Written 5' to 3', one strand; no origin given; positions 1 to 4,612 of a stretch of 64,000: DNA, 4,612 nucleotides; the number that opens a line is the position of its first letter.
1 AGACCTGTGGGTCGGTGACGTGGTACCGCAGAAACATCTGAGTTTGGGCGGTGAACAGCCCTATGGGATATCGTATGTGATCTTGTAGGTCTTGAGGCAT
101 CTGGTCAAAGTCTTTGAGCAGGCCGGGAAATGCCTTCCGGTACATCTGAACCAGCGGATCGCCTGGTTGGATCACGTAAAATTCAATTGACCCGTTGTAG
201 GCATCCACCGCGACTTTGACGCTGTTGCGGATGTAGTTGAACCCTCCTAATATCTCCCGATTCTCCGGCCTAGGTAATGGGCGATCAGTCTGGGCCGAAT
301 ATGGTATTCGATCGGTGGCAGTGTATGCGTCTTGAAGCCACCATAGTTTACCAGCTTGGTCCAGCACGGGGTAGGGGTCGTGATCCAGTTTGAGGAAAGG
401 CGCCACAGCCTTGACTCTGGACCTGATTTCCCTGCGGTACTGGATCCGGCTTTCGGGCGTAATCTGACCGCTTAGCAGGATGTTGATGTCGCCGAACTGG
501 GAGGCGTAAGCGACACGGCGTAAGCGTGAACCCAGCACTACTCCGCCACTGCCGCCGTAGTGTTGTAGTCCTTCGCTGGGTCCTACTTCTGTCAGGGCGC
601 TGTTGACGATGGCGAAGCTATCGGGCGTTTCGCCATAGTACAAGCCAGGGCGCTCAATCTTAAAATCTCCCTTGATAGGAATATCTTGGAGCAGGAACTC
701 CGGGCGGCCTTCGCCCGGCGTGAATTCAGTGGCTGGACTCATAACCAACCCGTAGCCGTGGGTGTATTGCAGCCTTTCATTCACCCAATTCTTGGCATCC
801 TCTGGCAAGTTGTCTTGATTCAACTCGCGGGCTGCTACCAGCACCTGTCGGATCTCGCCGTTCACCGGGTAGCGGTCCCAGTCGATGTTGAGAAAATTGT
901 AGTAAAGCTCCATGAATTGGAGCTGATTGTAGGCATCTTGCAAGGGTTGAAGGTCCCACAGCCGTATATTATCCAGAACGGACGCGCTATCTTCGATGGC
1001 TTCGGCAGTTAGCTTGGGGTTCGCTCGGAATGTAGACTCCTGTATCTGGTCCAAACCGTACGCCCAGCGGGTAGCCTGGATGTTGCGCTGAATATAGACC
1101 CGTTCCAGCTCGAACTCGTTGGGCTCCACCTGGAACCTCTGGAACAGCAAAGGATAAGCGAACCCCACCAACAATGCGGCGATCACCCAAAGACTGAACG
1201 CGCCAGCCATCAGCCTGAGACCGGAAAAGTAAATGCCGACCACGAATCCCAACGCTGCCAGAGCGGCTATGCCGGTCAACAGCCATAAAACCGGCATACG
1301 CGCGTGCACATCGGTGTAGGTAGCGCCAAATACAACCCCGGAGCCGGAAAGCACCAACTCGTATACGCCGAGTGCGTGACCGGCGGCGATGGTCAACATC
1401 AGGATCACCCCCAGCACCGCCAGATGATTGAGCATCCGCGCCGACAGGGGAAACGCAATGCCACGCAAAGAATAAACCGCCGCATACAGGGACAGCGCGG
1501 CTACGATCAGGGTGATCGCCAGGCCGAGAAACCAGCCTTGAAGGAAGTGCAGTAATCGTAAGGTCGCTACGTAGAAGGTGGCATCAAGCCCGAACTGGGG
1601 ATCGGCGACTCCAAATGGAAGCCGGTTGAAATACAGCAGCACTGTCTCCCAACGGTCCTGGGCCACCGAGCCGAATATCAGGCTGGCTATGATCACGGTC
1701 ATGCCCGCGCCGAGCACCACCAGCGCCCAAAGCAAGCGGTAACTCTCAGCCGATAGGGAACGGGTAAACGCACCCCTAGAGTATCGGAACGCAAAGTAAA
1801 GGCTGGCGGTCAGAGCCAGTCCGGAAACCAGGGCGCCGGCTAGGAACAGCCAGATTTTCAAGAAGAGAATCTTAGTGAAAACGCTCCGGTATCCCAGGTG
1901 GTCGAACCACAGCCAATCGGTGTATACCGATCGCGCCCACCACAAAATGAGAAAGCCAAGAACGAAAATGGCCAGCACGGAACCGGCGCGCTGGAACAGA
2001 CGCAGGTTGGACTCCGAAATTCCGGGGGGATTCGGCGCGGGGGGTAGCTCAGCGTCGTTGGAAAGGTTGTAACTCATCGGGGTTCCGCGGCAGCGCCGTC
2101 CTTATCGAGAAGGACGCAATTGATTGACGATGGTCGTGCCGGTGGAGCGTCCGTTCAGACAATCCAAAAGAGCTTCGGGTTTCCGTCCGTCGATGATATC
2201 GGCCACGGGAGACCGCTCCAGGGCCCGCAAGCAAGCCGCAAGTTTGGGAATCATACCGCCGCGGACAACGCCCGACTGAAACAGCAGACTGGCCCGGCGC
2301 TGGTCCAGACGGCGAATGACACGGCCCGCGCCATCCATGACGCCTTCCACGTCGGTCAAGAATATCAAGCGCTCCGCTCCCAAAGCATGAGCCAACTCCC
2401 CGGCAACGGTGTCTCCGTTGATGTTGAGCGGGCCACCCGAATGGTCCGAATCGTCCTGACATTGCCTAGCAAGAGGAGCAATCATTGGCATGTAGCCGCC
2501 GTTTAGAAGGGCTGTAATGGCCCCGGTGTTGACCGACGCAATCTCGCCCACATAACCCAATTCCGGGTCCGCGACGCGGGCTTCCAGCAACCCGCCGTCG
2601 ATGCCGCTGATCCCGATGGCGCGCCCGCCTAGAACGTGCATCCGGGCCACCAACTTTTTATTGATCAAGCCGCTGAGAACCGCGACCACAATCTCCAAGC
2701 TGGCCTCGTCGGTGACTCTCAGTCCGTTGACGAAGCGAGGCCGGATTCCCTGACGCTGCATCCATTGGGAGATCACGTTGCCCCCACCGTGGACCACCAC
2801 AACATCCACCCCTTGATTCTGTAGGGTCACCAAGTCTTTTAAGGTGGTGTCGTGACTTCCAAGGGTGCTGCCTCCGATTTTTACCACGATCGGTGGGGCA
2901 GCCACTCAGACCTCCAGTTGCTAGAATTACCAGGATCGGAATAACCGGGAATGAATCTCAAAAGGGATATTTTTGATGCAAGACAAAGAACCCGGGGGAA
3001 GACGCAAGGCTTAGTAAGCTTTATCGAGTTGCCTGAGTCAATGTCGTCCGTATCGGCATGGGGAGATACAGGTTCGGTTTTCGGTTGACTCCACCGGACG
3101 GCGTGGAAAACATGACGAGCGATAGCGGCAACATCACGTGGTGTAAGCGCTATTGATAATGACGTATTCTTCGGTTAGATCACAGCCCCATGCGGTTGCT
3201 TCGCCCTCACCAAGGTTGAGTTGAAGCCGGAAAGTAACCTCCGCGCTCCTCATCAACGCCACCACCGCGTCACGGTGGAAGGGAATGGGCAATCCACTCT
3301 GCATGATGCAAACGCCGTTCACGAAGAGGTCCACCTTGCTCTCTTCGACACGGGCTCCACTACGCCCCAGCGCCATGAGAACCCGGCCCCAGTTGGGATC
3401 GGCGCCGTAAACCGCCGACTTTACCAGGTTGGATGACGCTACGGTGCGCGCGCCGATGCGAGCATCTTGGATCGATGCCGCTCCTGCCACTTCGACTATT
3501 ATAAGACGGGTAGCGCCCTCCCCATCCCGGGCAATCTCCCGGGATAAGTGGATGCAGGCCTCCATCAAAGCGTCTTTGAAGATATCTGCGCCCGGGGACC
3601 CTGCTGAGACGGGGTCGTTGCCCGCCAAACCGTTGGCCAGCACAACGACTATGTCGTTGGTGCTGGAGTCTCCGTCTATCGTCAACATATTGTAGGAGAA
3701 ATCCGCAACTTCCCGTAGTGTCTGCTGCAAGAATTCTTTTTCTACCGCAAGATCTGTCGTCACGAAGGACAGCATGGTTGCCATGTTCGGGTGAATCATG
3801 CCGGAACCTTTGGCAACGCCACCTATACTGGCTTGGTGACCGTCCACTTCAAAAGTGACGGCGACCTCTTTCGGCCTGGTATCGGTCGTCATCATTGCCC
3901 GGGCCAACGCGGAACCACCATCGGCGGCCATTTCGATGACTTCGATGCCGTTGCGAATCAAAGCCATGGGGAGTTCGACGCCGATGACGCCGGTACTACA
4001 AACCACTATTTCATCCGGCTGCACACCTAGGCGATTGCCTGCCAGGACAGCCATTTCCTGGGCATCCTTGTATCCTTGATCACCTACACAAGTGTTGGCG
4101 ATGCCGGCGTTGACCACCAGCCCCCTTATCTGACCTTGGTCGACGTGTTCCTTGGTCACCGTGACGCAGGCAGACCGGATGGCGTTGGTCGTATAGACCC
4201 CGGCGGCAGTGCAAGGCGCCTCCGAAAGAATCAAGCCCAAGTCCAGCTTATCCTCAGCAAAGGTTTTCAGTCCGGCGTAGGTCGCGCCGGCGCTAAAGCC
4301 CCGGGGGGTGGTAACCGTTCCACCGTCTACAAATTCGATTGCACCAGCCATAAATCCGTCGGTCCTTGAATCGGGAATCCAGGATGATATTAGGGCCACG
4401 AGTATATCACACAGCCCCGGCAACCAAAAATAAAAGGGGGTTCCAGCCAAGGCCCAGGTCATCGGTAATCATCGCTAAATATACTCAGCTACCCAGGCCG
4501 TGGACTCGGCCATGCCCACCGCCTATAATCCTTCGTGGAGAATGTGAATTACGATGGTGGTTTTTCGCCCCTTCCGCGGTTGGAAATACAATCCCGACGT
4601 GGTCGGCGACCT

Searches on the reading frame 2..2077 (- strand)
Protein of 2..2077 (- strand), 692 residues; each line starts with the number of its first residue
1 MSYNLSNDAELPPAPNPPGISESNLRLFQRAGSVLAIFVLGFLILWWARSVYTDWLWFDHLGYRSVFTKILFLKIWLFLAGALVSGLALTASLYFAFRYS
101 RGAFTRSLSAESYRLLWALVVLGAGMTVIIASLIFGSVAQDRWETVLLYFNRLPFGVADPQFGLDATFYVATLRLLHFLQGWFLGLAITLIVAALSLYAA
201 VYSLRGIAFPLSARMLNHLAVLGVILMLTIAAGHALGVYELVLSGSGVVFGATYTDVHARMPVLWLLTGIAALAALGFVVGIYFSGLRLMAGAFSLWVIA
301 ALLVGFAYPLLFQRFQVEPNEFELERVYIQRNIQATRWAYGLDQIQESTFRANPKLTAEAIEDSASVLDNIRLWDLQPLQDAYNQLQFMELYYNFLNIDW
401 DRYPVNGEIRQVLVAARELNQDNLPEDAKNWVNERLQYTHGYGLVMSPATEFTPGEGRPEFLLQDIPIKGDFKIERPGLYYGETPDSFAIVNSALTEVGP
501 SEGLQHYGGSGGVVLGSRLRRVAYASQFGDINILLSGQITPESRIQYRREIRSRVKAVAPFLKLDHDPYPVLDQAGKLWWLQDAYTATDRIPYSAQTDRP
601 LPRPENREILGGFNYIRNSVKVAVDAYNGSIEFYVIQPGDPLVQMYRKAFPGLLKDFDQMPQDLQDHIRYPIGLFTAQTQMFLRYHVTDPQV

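Call 82: search_protein_families(library=pfam, proteins=[window:2-2077:-], max_evalue=0.00001)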
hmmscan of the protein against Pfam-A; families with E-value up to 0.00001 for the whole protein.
window:2-2077:- (692 aa): 1 family
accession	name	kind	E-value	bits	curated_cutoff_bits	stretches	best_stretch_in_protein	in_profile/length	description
PF03699.18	UPF0182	-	1.9e-220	734.4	27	1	34-692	4-670/770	Uncharacterised protein family (UPF0182)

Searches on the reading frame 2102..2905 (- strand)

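Call 82: search_protein_families(library=pfam, proteins=[window:2102-2905:-], max_evalue=0.00001)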
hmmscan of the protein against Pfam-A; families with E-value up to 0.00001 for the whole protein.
window:2102-2905:- (267 aa): 1 family
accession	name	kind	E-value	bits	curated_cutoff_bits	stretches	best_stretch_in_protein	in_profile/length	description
PF00696.33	AA_kinase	-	6.2e-45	154.2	24.9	1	6-232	3-226/234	Amino acid kinase family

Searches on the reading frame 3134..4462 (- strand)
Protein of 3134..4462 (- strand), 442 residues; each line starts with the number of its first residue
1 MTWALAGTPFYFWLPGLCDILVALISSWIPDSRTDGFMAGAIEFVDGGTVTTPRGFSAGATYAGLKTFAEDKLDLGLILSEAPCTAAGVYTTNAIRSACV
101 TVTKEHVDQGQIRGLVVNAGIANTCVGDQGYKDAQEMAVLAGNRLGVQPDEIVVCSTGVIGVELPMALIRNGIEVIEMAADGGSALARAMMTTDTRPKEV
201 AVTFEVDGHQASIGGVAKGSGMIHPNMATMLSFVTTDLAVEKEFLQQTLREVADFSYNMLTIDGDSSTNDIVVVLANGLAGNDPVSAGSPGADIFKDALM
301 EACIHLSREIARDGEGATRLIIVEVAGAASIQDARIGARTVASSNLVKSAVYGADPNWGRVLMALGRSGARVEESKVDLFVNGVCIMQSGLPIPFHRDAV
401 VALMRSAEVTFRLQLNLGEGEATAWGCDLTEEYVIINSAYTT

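Call 82: search_protein_families(library=pfam, proteins=[window:3134-4462:-], max_evalue=0.00001)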
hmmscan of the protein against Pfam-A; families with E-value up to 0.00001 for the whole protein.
window:3134-4462:- (442 aa): 1 family
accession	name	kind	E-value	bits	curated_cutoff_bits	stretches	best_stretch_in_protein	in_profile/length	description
PF01960.23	ArgJ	-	1.5e-140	468.7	32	1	58-442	2-377/377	ArgJ family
